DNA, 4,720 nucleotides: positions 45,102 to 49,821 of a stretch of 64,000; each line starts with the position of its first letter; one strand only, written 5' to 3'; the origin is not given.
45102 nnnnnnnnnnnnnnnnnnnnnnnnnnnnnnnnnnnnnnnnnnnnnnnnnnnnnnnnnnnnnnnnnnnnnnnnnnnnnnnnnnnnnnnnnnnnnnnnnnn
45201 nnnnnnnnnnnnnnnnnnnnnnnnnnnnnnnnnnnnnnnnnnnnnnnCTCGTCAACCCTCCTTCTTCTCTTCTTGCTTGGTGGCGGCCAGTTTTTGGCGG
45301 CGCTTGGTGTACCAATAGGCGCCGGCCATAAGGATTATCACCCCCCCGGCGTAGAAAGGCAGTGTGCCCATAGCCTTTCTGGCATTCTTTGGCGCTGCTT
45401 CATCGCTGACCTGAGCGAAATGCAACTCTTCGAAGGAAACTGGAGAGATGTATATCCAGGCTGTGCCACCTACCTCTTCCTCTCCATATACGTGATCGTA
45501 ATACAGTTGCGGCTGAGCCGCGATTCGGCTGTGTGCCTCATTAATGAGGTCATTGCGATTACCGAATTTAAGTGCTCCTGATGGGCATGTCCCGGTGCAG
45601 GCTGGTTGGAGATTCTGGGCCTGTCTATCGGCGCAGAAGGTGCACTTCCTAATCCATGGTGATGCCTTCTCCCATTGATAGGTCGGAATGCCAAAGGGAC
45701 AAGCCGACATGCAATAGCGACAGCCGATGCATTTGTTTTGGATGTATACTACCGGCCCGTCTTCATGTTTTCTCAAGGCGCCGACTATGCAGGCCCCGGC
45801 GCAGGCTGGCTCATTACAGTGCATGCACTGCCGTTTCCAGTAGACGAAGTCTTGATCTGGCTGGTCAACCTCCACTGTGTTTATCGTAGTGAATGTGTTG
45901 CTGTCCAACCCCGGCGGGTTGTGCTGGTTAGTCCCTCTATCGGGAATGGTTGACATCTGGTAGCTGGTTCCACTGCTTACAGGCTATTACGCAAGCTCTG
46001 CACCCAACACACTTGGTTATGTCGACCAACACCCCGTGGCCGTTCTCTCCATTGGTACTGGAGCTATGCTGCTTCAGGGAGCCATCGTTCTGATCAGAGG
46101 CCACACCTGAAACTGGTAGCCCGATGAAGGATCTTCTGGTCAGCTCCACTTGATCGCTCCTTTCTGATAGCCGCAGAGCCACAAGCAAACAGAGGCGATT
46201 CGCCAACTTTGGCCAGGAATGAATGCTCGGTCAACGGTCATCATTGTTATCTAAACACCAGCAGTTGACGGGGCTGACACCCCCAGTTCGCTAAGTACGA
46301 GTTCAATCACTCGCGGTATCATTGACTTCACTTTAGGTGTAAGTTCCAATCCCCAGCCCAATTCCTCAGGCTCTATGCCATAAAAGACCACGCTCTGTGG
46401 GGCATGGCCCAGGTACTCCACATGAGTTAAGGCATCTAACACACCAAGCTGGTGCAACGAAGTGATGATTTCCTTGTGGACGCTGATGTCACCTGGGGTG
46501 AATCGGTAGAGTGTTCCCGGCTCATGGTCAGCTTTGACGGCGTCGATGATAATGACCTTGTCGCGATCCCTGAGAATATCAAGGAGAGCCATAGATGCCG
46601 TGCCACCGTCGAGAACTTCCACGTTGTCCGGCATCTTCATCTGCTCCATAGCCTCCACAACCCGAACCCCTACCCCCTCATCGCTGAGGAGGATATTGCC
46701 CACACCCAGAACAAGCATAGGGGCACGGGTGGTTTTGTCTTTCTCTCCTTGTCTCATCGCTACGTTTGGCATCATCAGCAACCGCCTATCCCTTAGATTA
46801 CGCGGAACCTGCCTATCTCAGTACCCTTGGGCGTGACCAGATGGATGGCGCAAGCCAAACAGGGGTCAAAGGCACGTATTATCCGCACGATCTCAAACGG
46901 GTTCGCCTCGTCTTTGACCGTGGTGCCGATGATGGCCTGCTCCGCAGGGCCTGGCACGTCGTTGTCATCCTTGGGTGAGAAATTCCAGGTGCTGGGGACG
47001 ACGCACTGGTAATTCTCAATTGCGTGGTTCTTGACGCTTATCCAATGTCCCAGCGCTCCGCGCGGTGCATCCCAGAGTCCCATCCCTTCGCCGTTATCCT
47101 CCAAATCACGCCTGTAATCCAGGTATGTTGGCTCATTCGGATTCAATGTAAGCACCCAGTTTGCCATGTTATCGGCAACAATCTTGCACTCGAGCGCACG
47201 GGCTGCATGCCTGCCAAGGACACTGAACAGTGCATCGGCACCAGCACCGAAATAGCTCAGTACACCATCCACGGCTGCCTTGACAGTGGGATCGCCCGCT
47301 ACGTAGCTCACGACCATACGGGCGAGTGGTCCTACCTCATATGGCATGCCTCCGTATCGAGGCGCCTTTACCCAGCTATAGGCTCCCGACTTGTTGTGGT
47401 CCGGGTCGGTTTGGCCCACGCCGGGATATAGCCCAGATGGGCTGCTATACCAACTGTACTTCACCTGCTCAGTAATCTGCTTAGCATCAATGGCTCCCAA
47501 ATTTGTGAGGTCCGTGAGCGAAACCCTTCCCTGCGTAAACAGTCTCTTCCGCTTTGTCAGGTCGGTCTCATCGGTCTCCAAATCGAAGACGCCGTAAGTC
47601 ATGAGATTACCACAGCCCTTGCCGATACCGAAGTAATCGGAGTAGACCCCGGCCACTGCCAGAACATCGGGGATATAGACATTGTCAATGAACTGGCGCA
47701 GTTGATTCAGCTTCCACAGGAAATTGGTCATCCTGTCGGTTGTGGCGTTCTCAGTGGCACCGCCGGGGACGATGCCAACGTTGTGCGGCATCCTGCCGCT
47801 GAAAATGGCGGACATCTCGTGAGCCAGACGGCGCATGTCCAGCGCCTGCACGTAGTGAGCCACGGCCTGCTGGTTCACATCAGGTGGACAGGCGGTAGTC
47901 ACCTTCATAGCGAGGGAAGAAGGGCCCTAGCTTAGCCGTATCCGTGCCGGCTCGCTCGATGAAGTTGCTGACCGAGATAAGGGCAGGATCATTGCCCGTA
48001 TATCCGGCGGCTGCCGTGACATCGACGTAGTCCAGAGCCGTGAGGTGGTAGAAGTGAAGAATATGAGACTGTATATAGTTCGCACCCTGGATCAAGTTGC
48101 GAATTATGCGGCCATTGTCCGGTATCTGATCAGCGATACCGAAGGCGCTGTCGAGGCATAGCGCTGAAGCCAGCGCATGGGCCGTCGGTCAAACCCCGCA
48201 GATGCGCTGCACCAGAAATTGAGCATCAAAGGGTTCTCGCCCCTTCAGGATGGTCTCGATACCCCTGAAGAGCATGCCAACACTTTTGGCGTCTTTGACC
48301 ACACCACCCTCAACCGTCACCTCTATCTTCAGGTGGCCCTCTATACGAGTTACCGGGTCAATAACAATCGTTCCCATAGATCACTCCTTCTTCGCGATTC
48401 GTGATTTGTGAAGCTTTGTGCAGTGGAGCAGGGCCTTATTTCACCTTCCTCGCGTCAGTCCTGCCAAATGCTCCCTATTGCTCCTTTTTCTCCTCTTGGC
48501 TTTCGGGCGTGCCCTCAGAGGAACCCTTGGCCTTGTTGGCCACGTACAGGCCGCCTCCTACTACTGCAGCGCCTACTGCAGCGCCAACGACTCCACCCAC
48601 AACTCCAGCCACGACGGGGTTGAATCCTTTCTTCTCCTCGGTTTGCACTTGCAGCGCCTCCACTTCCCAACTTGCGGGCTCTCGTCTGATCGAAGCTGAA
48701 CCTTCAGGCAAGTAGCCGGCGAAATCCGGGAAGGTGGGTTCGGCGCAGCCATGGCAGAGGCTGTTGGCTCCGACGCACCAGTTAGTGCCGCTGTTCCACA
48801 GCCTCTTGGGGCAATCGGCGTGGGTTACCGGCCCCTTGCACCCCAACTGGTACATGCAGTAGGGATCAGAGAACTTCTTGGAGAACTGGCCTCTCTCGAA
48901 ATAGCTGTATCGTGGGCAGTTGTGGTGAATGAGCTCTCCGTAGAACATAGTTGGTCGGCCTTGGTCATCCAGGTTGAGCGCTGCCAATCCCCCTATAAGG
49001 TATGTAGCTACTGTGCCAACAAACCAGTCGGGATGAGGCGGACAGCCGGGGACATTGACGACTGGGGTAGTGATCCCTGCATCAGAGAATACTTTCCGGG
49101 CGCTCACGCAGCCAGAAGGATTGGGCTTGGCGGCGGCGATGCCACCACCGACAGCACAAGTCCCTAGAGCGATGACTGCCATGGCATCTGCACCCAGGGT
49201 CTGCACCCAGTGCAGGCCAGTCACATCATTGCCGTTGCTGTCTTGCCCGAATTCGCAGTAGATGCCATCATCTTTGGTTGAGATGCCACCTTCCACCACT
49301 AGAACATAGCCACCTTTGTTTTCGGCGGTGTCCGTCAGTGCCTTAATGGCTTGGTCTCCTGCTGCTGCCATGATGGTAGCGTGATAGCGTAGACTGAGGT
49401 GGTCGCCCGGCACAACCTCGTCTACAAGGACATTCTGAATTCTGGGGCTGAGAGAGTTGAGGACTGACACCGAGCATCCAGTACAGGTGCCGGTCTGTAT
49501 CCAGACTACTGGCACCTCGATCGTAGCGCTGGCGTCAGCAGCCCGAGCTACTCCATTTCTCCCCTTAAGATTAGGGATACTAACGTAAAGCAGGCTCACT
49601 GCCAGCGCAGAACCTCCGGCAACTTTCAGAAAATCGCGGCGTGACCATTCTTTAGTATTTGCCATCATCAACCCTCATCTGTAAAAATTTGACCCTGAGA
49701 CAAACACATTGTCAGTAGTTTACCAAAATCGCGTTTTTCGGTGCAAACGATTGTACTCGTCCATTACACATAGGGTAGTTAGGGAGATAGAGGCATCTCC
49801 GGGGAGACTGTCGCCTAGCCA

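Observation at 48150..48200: In-frame TGA at the second Cys of the RxCGxC Ni-binding motif of the hydrogenase large subunit, followed by a SECIS-like hairpin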

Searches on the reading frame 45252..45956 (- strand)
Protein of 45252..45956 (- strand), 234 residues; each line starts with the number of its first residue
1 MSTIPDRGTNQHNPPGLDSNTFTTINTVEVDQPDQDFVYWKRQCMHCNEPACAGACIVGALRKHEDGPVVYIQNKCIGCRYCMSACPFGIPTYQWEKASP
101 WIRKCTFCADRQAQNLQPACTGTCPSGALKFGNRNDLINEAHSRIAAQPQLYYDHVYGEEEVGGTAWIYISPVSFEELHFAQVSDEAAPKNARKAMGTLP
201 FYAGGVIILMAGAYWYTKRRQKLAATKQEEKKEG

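Call 9: search_protein_families(library=pfam, proteins=[window:45252-45956:-])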
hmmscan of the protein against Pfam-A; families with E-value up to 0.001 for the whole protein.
window:45252-45956:- (234 aa): 8 families
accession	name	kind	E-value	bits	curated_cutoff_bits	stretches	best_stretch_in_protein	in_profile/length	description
PF13247.11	Fer4_11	-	1.7e-22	79.9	26.2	1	37-134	3-100/100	4Fe-4S dicluster domain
PF13187.11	Fer4_9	-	2.5e-08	34.3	27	2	75-128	1-51/52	4Fe-4S dicluster domain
PF12838.12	Fer4_7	-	6e-07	30.3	27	1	43-90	1-52/52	4Fe-4S dicluster domain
PF00037.32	Fer4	-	1.1e-06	28.6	21.1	1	69-91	1-23/24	4Fe-4S binding domain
PF12837.12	Fer4_6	-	3.3e-06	27.2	25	1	69-90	2-23/24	4Fe-4S binding domain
PF12797.12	Fer4_2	-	3.5e-06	27.1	24.5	1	68-88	2-22/22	4Fe-4S binding domain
PF13237.11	Fer4_10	-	9.7e-06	25.9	25.5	1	41-87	6-53/53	4Fe-4S dicluster domain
PF14697.11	Fer4_21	-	0.00011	22.7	35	1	42-88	6-53/59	4Fe-4S dicluster domain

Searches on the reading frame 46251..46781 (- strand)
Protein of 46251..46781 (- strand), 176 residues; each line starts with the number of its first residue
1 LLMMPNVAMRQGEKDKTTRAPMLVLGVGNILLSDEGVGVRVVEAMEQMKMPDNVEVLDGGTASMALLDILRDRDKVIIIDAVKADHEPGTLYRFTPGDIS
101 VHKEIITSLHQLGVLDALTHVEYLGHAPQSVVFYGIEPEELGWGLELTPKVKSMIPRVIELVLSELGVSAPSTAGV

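Call 9: search_protein_families(library=pfam, proteins=[window:46251-46781:-])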
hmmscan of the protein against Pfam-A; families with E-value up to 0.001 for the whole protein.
window:46251-46781:- (176 aa): 1 family
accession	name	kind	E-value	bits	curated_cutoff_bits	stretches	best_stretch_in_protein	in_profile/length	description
PF01750.23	HycI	-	3.3e-32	111.5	23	1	39-165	1-130/130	Hydrogenase maturation protease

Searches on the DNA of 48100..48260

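Call 70: search_rna_families(source=window, start=48100, end=48260, threshold=evalue, max_evalue=10)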
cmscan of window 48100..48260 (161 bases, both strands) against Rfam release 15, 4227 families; matches with E-value up to 10: 0.
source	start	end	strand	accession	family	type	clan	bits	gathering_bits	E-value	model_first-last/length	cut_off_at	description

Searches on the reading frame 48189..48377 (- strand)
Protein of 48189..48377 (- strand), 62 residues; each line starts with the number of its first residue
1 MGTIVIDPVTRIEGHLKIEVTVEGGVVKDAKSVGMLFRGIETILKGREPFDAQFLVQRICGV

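Call 66: find_homologous_proteins(query=window:48192-48377:-, max_evalue=0.00001)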
Query seq(62 aa) (62 aa): 125 proteins with E <= 0.00001 among 130 candidates; the best 120 are listed.
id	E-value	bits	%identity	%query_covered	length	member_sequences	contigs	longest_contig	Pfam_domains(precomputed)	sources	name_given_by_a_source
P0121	1.7e-30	121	97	100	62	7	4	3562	PF00374.25,PF27537.1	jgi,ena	-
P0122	6.6e-27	110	87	100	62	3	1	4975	PF00374.25,PF27537.1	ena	-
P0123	3.3e-26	107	85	100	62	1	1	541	PF00374.25,PF27537.1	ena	-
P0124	4.1e-26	107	85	100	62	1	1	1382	PF00374.25,PF27537.1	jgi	jgi:Ni,Fe-hydrogenase I large subunit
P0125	1.0e-25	106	85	100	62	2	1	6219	PF00374.25,PF27537.1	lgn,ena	-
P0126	1.5e-25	105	84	100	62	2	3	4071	PF00374.25,PF27537.1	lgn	-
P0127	5.2e-24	101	79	100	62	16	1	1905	PF00374.25,PF27537.1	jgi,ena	-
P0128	1.0e-22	96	76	100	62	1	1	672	PF00374.25,PF27537.1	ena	-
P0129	1.3e-22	96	76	100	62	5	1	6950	PF00374.25,PF27537.1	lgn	-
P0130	1.3e-21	93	74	100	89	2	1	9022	PF00374.25,PF27537.1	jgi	-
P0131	1.5e-21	93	73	100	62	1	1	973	PF00374.25,PF27537.1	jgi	jgi:hydrogenase large subunit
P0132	3.6e-21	92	74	100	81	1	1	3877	PF00374.25,PF27537.1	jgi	-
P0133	4.6e-21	91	76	100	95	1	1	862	PF00374.25,PF27537.1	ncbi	-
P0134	6.8e-21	91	74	100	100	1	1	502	PF00374.25,PF27537.1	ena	-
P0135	9.3e-21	90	74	97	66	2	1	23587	PF00374.25,PF27537.1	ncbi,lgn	-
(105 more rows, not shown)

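Call 73: find_encoding_contigs(protein=window:48189-48377:-, flank=10000, max_places=6)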
Protein window:48189-48377:- (62 aa): 5 contigs read that carry it; 5 places shown.
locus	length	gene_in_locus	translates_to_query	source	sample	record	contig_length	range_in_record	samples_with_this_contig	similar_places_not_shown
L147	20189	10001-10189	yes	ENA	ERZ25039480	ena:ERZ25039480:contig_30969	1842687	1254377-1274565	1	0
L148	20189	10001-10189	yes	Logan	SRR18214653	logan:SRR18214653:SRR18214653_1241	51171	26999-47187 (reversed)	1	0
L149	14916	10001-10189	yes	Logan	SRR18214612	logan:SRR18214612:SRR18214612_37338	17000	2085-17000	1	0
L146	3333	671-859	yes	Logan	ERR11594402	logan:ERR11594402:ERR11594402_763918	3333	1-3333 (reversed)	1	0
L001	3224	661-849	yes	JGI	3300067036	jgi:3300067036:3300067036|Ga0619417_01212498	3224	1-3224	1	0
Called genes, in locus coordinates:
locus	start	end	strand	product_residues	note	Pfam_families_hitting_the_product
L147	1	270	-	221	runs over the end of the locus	PF00881:Nitroreductase, PF14512:TM1586_NiRdase (faint)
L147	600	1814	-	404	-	PF02515:CoA_transf_3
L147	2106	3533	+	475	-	PF13380:CoA_binding_2, PF13607:Succ_CoA_lig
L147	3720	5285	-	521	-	PF02310:B12-binding, PF04055:Radical_SAM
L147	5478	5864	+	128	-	-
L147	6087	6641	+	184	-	PF01661:Macro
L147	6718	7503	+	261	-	PF00850:Hist_deacetyl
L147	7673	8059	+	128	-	-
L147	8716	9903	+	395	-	PF01058:Oxidored_q6, PF14720:NiFe_hyd_SSU_C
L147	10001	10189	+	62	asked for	PF27537:HoxH, PF00374:NiFeSe_Hases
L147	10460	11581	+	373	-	PF00374:NiFeSe_Hases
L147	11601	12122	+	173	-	PF01750:HycI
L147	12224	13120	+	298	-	PF12838:Fer4_7 (faint), PF13237:Fer4_10 (faint), PF13247:Fer4_11, PF12797:Fer4_2 (weak), PF00037:Fer4 (weak), PF12837:Fer4_6 (weak), PF13187:Fer4_9 (weak)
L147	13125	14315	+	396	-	PF03916:NrfD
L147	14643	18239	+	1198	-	PF04563:RNA_pol_Rpb2_1, PF04561:RNA_pol_Rpb2_2, PF04565:RNA_pol_Rpb2_3, PF10385:RNA_pol_Rpb2_45, PF00562:RNA_pol_Rpb2_6, PF04560:RNA_pol_Rpb2_7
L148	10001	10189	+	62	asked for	PF27537:HoxH, PF00374:NiFeSe_Hases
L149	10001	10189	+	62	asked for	PF27537:HoxH, PF00374:NiFeSe_Hases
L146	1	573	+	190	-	?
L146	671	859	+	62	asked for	PF27537:HoxH, PF00374:NiFeSe_Hases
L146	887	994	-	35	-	-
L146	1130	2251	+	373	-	PF00374:NiFeSe_Hases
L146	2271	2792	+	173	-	PF01750:HycI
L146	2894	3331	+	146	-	?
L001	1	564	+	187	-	?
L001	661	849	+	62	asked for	PF27537:HoxH, PF00374:NiFeSe_Hases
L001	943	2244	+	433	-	PF00374:NiFeSe_Hases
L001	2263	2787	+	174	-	PF01750:HycI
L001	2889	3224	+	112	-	?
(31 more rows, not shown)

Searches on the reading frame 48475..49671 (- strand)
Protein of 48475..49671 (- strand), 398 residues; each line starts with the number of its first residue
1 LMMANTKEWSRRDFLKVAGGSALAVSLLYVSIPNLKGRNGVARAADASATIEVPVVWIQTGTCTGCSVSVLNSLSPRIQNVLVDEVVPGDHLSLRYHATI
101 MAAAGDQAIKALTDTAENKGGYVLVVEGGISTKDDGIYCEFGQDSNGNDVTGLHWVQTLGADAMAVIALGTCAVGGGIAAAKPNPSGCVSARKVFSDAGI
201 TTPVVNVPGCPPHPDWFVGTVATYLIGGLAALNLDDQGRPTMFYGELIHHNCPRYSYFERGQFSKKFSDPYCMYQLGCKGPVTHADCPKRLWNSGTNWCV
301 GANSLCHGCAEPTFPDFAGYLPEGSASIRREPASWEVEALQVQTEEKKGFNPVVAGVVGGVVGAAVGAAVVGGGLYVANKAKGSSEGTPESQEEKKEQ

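Call 9: search_protein_families(library=pfam, proteins=[window:48475-49671:-])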
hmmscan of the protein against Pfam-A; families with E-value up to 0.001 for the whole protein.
window:48475-49671:- (398 aa): 2 families
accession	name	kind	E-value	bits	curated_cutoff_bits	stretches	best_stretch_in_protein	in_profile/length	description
PF14720.11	NiFe_hyd_SSU_C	-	1.5e-29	102.6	27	1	244-316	1-74/80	NiFe/NiFeSe hydrogenase small subunit C-terminal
PF01058.29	Oxidored_q6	-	1.1e-27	96.7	27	1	63-223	1-127/128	NADH ubiquinone oxidoreductase, 20 Kd subunit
